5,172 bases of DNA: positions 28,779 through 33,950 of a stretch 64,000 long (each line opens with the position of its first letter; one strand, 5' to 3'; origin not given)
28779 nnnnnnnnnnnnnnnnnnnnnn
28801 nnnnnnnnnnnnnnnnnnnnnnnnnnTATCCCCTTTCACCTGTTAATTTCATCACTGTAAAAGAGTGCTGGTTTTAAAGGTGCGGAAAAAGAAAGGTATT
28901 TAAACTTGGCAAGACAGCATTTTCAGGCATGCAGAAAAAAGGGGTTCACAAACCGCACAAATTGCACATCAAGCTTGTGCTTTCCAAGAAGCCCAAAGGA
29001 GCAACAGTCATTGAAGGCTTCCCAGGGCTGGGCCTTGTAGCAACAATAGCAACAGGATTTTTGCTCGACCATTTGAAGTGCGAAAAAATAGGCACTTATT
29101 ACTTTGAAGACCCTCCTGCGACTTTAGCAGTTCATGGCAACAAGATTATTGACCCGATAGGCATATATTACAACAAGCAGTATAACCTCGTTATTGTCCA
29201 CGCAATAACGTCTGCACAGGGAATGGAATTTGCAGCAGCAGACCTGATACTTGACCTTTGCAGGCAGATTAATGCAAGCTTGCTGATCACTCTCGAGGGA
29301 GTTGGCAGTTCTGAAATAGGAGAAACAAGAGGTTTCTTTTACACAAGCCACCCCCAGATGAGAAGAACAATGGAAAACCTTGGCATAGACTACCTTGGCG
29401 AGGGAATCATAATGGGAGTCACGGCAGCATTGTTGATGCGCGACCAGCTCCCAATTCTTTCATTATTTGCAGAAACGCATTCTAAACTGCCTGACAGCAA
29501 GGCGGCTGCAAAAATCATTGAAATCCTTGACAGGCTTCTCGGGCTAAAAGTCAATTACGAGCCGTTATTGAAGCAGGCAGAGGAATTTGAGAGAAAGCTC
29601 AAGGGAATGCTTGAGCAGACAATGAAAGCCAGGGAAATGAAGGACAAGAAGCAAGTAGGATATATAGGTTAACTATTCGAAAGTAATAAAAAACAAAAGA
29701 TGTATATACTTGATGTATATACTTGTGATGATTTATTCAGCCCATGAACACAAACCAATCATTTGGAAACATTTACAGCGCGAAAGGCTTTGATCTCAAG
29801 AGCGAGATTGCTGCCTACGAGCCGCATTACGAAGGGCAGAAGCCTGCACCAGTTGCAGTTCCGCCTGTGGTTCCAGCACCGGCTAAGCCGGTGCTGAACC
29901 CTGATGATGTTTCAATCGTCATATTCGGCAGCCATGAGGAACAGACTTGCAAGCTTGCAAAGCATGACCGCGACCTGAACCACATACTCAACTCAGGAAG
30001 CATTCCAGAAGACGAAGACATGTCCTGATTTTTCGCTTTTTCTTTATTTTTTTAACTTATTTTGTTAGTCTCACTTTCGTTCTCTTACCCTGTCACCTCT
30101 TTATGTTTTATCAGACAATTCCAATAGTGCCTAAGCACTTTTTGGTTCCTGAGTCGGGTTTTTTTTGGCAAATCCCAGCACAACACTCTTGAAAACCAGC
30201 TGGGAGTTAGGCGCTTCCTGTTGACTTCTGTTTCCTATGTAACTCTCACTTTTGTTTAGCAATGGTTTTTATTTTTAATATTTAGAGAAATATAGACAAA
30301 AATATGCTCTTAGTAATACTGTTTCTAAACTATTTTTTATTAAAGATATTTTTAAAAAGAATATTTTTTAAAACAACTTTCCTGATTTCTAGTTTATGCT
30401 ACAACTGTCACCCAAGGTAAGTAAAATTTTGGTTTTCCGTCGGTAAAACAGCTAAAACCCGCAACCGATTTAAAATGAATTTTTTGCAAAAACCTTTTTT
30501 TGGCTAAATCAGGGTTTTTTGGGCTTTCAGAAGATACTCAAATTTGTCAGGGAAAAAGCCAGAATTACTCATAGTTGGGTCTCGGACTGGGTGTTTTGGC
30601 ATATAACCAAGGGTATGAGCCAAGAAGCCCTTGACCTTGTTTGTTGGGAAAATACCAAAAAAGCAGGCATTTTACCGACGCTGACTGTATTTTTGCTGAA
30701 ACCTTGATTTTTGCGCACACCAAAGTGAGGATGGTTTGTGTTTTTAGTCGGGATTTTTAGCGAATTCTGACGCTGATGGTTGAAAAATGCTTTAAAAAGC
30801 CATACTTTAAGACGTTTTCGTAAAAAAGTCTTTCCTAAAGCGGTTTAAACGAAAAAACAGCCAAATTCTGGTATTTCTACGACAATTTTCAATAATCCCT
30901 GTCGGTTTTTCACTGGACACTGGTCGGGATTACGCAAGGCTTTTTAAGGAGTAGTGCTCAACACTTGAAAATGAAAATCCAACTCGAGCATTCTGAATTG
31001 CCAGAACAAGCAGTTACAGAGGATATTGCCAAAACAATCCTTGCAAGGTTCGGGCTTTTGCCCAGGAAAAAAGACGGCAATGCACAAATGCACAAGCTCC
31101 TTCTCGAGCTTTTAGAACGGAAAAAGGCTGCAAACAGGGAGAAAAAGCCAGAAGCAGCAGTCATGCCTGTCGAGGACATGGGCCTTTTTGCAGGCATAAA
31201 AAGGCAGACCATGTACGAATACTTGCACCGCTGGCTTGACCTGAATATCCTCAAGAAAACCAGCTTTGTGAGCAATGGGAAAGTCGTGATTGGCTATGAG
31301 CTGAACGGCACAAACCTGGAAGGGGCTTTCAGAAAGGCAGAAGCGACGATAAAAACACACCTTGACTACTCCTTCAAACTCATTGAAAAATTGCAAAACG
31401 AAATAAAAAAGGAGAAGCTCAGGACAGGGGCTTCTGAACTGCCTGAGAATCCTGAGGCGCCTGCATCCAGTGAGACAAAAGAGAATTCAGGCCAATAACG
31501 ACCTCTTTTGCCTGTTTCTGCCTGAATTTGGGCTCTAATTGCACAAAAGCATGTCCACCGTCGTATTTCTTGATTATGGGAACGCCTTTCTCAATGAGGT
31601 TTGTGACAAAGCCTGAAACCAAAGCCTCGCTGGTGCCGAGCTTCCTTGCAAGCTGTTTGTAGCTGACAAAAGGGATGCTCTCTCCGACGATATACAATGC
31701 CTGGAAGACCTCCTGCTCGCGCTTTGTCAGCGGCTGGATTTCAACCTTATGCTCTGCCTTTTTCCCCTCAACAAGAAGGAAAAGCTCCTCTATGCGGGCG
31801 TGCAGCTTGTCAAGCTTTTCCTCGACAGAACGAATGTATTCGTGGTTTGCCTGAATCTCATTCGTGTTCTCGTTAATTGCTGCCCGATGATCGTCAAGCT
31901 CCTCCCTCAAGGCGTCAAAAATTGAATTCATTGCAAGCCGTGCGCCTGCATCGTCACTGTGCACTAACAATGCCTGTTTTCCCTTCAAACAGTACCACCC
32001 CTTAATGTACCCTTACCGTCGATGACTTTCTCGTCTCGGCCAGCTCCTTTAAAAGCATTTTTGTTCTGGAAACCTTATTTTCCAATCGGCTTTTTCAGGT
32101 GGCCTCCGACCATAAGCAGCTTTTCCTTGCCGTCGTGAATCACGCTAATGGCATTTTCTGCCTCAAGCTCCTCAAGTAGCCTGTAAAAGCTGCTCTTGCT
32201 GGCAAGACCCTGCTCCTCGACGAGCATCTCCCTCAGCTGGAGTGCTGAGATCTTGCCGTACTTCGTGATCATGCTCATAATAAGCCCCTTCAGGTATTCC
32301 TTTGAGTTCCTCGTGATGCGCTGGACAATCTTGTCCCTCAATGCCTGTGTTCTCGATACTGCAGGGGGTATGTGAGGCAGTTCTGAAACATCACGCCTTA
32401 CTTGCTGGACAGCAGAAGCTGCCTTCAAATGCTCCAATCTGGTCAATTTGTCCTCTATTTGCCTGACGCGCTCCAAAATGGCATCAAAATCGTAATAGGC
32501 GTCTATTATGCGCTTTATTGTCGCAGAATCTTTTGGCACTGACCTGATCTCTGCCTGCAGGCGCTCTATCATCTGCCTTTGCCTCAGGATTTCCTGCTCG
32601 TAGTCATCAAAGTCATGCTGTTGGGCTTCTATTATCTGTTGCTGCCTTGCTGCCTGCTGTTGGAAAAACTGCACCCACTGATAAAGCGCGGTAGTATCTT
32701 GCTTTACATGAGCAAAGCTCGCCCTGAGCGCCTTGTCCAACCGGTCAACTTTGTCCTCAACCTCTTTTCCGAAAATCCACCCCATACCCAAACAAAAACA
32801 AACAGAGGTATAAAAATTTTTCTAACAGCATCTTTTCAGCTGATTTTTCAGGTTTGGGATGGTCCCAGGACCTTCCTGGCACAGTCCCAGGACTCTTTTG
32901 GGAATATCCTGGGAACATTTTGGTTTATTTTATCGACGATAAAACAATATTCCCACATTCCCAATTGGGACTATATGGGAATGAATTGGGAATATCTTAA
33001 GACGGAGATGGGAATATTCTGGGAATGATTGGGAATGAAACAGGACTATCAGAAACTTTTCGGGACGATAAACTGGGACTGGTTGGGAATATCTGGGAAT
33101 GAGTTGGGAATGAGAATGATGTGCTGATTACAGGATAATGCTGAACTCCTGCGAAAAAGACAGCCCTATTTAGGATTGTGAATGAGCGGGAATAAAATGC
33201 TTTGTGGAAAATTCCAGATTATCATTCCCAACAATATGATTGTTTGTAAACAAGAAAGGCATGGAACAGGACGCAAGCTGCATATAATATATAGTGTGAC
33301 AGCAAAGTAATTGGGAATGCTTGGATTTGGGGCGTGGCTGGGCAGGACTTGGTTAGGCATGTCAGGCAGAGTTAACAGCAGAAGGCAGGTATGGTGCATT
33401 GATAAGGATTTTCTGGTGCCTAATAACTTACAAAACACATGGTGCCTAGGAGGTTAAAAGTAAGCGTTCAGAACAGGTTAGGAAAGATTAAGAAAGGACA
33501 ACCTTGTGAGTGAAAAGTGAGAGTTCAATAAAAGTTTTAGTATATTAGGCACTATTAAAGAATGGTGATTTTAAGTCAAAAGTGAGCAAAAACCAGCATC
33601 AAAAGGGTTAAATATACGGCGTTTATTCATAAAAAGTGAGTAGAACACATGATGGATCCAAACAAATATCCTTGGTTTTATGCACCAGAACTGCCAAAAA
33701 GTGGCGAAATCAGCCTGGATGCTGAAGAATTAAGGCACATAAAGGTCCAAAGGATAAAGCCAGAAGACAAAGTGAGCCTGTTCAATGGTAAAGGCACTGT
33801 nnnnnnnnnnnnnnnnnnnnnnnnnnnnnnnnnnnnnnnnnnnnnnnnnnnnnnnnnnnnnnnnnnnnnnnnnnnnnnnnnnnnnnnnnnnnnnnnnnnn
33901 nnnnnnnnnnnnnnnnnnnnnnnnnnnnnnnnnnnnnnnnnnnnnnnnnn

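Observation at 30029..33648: ORF-poor, repeat-saturated 3.6-kb island with three unrecognisable winged-helix/coiled-coil genes: candidate non-canonical origin/partition locus, or relic of an integrated element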

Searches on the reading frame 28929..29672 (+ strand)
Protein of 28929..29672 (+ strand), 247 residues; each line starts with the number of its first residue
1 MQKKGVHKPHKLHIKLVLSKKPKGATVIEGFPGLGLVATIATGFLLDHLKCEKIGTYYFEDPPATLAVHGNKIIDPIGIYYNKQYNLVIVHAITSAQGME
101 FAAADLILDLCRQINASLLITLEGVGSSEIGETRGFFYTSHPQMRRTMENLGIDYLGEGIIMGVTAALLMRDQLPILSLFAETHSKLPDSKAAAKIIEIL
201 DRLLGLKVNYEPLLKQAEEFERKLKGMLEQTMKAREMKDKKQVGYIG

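Call 12: search_protein_families(library=pfam, proteins=[window:28929-29672:+], max_evalue=1)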
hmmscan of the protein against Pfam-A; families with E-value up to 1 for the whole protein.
window:28929-29672:+ (247 aa): 1 family
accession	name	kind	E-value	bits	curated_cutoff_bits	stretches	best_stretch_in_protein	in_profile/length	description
PF09754.15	PAC2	-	2.8e-32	112.7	25.8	1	27-226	1-213/215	PAC2 family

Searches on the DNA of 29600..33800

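Call 25: search_rna_families(source=window, start=29600, end=33800, threshold=evalue, max_evalue=5)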
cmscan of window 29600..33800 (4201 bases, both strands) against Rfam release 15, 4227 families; matches with E-value up to 5: 1.
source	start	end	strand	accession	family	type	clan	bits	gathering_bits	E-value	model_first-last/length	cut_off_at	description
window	30969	30993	+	RF01880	Xist_exon1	Gene; lncRNA;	-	15.7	50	0.56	1-85/85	no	X-chromosome inactivation gene exon 1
